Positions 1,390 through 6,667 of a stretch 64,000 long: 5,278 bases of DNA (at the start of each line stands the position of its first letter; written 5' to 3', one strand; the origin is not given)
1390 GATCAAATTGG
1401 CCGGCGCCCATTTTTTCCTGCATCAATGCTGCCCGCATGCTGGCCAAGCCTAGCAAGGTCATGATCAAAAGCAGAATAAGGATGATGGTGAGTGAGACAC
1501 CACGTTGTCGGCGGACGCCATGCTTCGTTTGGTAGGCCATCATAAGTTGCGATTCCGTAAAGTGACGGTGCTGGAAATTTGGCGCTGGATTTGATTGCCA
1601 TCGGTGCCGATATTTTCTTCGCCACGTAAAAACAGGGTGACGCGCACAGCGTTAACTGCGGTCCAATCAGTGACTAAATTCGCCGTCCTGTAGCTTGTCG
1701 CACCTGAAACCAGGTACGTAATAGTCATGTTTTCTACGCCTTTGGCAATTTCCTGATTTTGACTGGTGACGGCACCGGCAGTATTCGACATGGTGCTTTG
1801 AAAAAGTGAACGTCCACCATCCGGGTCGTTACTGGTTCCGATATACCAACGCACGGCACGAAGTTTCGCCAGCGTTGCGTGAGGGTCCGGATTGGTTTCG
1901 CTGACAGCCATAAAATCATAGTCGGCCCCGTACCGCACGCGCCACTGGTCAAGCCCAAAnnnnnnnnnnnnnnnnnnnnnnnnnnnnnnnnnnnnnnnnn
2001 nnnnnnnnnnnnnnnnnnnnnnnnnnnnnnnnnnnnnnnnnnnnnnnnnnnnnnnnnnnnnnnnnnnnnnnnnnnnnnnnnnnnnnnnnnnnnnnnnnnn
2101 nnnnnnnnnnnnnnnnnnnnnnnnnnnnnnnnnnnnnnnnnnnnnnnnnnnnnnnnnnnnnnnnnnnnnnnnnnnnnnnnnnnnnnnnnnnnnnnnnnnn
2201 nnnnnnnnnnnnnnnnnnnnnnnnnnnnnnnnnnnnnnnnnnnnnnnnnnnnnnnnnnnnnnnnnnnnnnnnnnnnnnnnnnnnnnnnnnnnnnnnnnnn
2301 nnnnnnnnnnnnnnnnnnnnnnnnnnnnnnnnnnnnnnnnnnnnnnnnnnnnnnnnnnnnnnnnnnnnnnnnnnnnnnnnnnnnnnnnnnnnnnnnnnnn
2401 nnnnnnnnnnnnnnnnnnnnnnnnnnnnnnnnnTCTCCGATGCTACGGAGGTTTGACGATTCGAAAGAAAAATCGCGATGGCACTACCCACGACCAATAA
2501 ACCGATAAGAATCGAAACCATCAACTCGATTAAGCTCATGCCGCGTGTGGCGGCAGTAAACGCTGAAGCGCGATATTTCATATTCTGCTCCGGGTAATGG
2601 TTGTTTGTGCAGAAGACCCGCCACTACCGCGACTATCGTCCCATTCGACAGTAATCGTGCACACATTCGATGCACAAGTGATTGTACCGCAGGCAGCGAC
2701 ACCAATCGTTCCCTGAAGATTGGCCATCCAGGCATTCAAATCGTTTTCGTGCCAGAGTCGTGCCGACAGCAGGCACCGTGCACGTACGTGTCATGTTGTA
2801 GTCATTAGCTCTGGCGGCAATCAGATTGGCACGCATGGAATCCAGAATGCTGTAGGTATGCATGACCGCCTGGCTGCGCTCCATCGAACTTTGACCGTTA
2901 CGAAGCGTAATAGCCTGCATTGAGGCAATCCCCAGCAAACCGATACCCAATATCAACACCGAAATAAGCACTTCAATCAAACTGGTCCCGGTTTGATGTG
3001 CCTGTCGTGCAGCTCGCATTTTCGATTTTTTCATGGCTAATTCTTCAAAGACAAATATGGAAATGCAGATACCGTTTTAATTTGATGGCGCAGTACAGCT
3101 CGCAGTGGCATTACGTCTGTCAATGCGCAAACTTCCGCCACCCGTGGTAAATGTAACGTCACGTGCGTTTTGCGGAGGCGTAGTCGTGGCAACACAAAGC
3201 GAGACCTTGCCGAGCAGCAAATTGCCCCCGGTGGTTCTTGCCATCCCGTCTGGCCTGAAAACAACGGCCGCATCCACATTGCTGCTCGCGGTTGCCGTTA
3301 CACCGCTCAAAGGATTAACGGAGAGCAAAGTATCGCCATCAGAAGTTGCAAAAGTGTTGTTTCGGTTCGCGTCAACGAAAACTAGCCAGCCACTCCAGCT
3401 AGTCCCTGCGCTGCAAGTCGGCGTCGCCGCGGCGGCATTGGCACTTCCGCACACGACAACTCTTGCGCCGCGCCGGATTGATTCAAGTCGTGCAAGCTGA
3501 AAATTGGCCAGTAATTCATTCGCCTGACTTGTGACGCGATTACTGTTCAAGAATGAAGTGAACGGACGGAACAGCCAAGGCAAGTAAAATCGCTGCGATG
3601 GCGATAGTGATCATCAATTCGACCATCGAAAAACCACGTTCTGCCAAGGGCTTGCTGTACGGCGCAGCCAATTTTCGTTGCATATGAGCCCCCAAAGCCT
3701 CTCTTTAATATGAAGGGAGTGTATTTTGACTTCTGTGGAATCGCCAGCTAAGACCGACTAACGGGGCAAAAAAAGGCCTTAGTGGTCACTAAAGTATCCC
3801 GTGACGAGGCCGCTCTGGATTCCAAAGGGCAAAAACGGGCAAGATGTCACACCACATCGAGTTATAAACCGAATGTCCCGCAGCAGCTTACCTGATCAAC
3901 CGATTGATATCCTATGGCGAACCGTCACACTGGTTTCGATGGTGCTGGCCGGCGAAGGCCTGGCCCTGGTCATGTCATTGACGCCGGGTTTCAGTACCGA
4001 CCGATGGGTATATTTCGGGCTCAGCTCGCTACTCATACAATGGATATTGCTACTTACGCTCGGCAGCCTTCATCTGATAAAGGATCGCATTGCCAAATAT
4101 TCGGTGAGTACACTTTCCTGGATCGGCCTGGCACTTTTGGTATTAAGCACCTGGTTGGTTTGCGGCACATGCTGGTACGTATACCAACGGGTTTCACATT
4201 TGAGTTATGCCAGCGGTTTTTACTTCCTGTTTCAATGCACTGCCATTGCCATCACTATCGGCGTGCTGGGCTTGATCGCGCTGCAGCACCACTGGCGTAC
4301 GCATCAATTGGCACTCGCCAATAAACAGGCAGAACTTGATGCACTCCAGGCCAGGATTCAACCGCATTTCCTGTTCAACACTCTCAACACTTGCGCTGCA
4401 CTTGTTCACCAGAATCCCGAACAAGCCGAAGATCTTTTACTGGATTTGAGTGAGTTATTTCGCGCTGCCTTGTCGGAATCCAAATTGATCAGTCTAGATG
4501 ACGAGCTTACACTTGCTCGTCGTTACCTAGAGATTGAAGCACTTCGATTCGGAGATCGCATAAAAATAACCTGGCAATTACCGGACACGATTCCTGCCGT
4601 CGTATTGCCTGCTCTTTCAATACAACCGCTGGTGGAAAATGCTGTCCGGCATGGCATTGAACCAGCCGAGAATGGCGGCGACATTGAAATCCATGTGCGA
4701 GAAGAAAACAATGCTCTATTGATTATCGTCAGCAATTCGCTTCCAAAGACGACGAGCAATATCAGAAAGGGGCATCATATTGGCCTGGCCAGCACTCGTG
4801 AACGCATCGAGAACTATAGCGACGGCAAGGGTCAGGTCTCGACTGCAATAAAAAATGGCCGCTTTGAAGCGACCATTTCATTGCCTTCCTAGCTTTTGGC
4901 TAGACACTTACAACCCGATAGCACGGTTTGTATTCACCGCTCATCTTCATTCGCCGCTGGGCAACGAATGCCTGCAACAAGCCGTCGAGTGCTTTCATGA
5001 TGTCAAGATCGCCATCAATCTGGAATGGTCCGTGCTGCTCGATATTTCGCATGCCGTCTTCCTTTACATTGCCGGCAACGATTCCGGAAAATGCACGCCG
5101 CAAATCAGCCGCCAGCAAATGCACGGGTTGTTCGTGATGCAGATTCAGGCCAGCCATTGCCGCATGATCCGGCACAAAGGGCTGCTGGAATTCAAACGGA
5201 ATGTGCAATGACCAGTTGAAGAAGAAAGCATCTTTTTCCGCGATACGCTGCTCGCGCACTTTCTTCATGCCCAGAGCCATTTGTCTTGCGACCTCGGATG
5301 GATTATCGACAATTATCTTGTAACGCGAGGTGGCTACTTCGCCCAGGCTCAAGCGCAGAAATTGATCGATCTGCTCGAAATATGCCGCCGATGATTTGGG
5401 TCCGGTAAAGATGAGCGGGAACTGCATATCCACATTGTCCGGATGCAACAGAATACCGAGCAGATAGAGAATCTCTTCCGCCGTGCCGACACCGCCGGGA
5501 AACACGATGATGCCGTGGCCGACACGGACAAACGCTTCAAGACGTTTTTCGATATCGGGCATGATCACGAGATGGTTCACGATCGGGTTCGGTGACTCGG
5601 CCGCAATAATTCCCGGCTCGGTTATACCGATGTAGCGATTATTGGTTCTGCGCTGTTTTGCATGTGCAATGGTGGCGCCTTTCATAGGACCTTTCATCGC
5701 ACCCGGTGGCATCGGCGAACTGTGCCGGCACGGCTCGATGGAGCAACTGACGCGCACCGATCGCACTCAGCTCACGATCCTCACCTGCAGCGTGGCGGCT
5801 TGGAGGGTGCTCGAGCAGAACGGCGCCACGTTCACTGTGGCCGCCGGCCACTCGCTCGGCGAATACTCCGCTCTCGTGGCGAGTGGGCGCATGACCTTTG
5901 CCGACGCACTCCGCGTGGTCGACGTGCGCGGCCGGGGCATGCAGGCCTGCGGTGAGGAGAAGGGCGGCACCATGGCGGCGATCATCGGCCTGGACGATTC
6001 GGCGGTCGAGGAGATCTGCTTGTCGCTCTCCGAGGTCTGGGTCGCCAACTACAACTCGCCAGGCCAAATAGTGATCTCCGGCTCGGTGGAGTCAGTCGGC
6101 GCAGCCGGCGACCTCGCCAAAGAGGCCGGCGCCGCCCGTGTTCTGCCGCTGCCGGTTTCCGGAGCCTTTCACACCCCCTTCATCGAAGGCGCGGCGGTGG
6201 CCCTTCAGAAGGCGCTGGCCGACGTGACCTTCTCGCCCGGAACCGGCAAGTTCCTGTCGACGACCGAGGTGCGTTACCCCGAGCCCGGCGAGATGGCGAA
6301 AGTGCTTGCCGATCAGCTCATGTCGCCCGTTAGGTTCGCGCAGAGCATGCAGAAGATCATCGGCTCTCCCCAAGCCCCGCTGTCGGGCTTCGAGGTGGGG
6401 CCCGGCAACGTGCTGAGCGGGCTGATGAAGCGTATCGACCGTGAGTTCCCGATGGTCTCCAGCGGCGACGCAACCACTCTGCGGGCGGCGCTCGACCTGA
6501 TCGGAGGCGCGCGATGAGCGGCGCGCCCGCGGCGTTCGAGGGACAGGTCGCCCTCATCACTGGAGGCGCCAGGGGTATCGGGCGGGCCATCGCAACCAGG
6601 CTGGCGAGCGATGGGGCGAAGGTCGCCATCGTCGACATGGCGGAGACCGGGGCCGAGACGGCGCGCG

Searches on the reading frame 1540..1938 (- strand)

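Call 90: search_protein_families(library=pfam, proteins=[window:1540-1938:-], max_evalue=0.001)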
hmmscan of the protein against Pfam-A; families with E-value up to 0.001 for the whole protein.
window:1540-1938:- (132 aa): 1 family
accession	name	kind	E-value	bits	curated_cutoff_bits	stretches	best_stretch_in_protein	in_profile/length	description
PF16074.10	PilW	-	3.2e-11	43.8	26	1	32-115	3-92/124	Type IV Pilus-assembly protein W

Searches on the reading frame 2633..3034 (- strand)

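Call 90: search_protein_families(library=pfam, proteins=[window:2633-3034:-], max_evalue=0.001)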
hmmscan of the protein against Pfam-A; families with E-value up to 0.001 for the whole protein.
window:2633-3034:- (133 aa): 1 family
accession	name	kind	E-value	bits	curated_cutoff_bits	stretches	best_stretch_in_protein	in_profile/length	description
PF07963.17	N_methyl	-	0.00031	20.6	21.2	1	14-36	4-26/27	Prokaryotic N-terminal methylation motif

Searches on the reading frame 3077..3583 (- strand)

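Call 90: search_protein_families(library=pfam, proteins=[window:3077-3583:-], max_evalue=0.001)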
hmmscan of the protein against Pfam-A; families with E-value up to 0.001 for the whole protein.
window:3077-3583:- (168 aa): 1 family
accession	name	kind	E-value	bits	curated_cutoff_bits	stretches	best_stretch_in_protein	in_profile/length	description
PF12019.13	GspH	-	2.3e-15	57.5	21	1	20-134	1-93/108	Type II transport protein GspH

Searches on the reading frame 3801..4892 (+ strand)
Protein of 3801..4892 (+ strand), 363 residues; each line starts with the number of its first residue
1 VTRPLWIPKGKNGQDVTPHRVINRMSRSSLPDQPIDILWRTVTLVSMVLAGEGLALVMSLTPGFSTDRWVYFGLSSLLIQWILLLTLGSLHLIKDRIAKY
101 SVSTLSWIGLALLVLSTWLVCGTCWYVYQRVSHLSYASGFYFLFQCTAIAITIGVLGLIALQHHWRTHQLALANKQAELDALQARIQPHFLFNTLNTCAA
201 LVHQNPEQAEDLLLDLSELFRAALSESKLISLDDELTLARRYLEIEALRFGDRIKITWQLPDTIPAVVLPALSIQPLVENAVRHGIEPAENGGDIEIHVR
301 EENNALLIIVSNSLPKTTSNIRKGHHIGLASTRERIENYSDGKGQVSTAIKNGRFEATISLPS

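Call 90: search_protein_families(library=pfam, proteins=[window:3801-4892:+], max_evalue=0.001)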
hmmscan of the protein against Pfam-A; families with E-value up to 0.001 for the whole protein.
window:3801-4892:+ (363 aa): 3 families
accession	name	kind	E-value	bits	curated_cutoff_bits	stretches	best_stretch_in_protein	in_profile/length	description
PF06580.19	His_kinase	-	3.5e-26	91.7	25.2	1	177-254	1-81/81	Histidine kinase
PF14501.12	HATPase_c_5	-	1.1e-05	25.7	22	1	280-362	12-102/102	GHKL domain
PF02518.31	HATPase_c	-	0.00058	20.7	26.4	0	274-361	10-107/111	Histidine kinase-, DNA gyrase B-, and HSP90-like ATPase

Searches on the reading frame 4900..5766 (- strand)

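Call 90: search_protein_families(library=pfam, proteins=[window:4900-5766:-], max_evalue=0.001)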
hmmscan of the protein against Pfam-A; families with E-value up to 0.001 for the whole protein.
window:4900-5766:- (288 aa): 2 families
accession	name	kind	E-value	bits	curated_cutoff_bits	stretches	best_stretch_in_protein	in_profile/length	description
PF11892.13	PpnN_C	-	2.6e-53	179.7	25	1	167-286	1-121/121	Pyrimidine/purine nucleotide monophosphate nucleosidase, C-terminal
PF03641.19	Lysine_decarbox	-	7e-25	88.2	27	1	28-163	5-131/131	Possible lysine decarboxylase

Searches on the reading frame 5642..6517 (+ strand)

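Call 90: search_protein_families(library=pfam, proteins=[window:5642-6517:+], max_evalue=0.001)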
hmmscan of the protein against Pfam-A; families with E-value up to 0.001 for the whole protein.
window:5642-6517:+ (291 aa): 1 family
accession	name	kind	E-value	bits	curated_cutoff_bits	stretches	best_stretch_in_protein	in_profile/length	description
PF00698.26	Acyl_transf_1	-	4.9e-27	95.7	32.7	1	32-258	52-271/319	Acyl transferase domain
